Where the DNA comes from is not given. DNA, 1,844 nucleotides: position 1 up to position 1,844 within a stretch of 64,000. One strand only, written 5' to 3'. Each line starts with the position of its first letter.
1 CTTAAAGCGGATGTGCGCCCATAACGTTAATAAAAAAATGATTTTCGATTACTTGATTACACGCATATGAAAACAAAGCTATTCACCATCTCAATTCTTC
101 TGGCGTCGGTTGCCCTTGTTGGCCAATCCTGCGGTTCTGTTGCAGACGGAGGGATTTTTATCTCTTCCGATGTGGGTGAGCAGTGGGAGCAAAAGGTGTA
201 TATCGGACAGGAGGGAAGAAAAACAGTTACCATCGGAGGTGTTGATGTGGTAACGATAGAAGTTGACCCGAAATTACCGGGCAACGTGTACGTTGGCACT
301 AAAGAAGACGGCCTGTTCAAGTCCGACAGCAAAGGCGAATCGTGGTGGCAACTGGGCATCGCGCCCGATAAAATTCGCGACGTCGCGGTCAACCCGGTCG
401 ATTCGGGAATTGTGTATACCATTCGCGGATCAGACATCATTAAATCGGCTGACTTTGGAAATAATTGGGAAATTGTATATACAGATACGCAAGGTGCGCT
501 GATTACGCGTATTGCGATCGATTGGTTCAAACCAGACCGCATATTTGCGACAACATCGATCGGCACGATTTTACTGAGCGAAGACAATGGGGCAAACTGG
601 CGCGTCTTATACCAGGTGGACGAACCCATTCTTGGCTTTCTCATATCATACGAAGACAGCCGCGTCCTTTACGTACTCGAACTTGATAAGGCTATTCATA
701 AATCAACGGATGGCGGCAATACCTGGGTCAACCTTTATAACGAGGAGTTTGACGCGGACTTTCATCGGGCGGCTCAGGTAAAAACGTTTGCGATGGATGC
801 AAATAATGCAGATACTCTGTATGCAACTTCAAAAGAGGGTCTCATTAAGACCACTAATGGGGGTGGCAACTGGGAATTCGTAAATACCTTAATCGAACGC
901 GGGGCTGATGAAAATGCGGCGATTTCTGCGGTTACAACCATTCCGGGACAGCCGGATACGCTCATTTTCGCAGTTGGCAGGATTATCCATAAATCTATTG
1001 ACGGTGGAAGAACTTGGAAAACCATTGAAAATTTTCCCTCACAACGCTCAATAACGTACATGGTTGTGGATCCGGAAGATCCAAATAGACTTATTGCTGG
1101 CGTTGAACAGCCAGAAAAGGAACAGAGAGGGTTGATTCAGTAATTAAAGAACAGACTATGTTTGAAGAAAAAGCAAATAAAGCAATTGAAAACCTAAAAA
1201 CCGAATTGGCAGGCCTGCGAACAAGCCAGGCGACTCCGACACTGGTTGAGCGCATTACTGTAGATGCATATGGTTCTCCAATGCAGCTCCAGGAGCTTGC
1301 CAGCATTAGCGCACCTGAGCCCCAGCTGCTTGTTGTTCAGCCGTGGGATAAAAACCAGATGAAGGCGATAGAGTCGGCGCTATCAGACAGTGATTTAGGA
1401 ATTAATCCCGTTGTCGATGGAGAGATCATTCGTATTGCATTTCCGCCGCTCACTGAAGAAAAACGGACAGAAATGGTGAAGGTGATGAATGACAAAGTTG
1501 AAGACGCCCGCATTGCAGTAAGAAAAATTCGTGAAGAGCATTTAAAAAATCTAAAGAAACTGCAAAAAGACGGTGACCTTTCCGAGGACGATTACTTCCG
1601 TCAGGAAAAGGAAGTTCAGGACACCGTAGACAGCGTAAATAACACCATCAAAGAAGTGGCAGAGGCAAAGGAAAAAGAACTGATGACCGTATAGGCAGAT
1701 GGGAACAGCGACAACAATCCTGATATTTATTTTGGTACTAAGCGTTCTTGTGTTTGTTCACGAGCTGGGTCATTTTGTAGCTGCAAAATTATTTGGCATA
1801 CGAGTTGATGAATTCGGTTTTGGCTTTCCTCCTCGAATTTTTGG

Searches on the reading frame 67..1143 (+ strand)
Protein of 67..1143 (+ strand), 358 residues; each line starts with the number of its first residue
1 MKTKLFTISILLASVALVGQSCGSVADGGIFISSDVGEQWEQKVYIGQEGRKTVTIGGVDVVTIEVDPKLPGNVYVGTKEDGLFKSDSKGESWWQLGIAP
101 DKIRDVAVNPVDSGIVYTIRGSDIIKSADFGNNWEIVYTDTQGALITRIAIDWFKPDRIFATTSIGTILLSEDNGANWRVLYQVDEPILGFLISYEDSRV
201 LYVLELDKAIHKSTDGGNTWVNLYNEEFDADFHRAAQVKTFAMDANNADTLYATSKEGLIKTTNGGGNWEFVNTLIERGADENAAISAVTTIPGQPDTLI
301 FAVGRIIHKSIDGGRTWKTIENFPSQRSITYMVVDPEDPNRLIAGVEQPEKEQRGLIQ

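Call 53: find_encoding_contigs(protein=window:67-1143:+, flank=10000, max_places=1)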
Protein window:67-1143:+ (358 aa): no gene with exactly this product is on record in the collection.

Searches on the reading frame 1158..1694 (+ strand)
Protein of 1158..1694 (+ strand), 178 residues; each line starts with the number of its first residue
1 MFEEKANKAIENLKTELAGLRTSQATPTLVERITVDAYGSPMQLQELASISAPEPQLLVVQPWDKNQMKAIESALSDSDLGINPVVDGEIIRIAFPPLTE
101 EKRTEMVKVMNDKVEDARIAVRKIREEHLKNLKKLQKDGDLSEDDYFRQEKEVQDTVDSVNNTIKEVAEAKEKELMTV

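Call 50: find_encoding_contigs(protein=window:1158-1694:+, flank=10000, max_places=1)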
Protein window:1158-1694:+ (178 aa): no gene with exactly this product is on record in the collection.
